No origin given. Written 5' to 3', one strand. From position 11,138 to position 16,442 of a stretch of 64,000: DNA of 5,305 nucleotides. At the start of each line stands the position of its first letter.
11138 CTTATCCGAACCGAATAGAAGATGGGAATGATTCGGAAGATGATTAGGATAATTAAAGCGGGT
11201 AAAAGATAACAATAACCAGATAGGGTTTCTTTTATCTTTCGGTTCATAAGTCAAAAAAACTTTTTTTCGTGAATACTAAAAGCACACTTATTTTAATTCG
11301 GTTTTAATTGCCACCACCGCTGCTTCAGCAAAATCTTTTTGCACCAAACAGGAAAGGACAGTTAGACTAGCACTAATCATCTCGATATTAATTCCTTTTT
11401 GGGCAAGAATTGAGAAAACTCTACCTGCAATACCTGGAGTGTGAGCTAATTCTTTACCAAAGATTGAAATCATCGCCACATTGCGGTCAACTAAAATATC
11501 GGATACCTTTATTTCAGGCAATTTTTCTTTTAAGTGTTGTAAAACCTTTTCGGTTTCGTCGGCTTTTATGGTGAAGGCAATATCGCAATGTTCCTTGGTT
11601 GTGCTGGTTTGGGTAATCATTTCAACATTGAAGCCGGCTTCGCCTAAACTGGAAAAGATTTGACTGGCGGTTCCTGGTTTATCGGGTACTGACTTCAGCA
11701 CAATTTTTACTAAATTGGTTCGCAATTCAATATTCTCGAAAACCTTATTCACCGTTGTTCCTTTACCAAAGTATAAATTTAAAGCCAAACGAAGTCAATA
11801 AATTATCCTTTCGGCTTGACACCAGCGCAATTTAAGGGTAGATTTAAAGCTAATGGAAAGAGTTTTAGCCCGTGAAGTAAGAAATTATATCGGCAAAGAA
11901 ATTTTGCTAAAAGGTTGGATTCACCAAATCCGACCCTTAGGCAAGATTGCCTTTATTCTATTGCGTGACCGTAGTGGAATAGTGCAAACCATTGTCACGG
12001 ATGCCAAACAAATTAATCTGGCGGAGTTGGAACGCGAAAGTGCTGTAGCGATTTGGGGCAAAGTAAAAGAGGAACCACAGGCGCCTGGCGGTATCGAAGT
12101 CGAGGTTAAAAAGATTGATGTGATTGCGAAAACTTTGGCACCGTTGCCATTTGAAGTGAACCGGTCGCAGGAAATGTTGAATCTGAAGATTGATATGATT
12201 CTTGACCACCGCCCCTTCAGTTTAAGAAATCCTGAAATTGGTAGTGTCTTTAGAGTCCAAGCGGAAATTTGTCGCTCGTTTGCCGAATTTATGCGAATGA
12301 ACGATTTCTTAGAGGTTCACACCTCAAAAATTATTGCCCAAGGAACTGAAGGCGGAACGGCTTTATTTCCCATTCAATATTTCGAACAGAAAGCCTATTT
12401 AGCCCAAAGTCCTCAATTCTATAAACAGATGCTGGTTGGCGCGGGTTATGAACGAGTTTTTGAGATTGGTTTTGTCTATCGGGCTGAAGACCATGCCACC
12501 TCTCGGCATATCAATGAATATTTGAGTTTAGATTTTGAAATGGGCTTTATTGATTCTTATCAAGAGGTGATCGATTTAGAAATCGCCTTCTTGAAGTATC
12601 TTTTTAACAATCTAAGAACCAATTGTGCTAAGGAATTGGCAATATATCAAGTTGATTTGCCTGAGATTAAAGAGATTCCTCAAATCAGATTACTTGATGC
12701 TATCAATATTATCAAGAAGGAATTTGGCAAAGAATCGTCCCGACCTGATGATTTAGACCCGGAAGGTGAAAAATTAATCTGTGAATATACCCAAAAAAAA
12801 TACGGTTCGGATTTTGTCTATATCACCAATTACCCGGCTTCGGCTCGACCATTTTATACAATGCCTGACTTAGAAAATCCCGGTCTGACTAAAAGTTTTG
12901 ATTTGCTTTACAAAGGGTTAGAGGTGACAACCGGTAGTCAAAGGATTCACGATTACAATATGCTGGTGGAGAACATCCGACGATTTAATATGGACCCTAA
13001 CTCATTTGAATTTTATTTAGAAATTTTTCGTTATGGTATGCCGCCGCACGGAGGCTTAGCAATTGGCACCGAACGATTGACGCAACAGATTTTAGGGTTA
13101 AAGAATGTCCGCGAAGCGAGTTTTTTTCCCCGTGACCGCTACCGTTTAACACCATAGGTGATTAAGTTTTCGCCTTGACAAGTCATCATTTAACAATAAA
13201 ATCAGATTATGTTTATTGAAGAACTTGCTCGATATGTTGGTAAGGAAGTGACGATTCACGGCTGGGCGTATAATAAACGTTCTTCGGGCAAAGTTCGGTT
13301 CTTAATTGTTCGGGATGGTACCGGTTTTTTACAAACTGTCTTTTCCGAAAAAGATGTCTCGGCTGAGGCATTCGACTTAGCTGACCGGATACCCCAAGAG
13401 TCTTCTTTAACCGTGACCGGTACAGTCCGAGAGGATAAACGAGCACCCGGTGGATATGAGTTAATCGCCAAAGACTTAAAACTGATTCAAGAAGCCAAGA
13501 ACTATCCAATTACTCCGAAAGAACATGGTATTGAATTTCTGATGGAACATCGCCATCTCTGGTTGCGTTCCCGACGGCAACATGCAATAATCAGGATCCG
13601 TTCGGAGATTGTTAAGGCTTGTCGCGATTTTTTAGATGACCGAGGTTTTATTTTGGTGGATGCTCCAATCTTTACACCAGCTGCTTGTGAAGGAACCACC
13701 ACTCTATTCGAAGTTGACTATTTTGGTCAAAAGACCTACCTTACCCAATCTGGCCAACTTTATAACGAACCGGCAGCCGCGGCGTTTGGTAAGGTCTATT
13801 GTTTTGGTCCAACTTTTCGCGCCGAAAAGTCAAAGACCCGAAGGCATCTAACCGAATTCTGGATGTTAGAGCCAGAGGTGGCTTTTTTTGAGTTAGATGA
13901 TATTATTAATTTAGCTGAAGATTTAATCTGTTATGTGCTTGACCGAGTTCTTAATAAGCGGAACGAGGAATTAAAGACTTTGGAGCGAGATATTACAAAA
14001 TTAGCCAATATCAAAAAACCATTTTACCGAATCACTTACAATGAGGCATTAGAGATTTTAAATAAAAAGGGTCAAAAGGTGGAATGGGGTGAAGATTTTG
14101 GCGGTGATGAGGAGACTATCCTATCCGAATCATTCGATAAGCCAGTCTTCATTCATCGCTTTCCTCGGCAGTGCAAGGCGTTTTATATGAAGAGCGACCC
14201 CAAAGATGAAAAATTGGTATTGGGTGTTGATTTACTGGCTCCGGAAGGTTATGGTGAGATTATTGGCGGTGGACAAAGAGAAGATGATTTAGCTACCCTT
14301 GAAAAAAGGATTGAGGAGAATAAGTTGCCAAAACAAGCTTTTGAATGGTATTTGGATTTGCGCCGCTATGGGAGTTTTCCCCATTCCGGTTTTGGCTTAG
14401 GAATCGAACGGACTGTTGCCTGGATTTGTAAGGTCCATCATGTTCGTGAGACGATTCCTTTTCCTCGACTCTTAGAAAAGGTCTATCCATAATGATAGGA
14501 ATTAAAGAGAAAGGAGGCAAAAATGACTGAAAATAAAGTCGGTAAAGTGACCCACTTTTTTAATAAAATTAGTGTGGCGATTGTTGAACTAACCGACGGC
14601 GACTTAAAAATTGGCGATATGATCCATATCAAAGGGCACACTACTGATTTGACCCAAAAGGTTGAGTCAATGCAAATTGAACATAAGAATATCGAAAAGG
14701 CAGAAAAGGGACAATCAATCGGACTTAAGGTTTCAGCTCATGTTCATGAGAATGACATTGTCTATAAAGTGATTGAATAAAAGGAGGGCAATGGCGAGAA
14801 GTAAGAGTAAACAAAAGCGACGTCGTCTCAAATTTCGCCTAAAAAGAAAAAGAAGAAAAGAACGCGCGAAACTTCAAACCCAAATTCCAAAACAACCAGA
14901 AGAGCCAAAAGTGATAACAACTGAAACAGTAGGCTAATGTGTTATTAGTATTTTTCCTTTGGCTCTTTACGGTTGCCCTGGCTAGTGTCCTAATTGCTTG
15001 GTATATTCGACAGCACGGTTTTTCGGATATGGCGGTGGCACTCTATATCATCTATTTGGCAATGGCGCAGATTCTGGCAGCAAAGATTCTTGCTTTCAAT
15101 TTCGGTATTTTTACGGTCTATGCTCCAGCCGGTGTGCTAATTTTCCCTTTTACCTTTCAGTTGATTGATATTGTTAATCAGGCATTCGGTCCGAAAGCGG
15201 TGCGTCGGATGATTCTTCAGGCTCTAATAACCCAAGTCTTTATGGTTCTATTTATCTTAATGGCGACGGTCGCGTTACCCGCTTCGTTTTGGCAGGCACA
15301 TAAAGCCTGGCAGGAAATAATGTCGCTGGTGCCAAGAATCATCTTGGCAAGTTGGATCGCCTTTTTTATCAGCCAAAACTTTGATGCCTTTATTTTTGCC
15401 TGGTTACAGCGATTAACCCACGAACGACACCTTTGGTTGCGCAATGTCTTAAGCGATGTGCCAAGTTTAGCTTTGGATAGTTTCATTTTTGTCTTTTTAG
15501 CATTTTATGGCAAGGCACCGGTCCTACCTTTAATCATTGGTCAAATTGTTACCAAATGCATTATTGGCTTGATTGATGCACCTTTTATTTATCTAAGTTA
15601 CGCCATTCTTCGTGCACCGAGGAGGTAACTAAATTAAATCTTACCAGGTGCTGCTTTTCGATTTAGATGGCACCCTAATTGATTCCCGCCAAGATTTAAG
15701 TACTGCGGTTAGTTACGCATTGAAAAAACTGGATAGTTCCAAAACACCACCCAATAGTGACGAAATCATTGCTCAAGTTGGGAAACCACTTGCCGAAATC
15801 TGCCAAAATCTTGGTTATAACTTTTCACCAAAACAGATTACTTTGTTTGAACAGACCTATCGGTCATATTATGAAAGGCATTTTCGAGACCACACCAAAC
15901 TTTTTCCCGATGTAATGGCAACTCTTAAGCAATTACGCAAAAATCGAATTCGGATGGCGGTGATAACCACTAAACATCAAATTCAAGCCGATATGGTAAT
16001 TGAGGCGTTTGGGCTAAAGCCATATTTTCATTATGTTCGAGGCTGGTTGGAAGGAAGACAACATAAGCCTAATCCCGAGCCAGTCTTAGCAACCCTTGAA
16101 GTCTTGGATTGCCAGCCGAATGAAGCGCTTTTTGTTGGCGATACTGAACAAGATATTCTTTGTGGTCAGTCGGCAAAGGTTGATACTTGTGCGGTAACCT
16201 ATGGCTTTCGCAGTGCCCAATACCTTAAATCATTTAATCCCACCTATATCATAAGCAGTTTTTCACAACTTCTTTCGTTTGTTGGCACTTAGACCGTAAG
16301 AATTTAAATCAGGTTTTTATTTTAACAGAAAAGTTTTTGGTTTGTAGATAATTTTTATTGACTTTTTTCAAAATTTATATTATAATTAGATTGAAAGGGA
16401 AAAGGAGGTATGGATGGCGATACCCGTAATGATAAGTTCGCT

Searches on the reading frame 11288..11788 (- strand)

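Call 87: search_protein_families(library=pfam, max_evalue=0.00001, proteins=[window:11288-11788:-])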
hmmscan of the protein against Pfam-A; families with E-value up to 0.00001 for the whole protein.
window:11288-11788:- (166 aa): 4 families
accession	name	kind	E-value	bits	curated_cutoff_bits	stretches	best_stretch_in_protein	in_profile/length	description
PF22468.2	ACT_9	-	9e-31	105.9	27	2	107-164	1-60/61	ACT domain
PF01842.31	ACT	-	2.7e-19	69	27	1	30-88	3-63/66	ACT domain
PF13840.12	ACT_7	-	6e-15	55.3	27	1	100-161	2-63/65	ACT domain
PF22629.2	ACT_AHAS_ss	-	4.4e-07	30.4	27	0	34-88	5-61/67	AHAS small subunit-like ACT domain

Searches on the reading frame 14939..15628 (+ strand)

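Call 87: search_protein_families(library=pfam, max_evalue=0.00001, proteins=[window:14939-15628:+])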
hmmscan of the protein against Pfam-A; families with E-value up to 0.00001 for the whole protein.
window:14939-15628:+ (229 aa): 2 families
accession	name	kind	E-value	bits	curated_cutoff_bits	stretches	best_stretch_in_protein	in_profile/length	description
PF02592.20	Vut_1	-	3.1e-43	148.2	27.2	1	63-219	1-151/152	Putative vitamin uptake transporter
PF20973.2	VUPS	-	7.6e-06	26.1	27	1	33-218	16-203/206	Vitamin uptake-like sensor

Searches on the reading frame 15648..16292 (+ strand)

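Call 87: search_protein_families(library=pfam, max_evalue=0.00001, proteins=[window:15648-16292:+])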
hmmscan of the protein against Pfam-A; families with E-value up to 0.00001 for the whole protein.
window:15648-16292:+ (214 aa): 4 families
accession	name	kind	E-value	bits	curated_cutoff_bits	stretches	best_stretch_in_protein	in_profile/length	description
PF13419.12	HAD_2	-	1.8e-40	139.4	23.8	1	2-183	1-178/178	Haloacid dehalogenase-like hydrolase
PF00702.32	Hydrolase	-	1.1e-24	88.3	26.4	1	2-176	4-190/191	haloacid dehalogenase-like hydrolase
PF13242.12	Hydrolase_like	-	5.3e-12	45.9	22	1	139-207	3-74/75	HAD-hyrolase-like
PF12710.13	HAD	-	7.9e-09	36.6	27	1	3-172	2-187/189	haloacid dehalogenase-like hydrolase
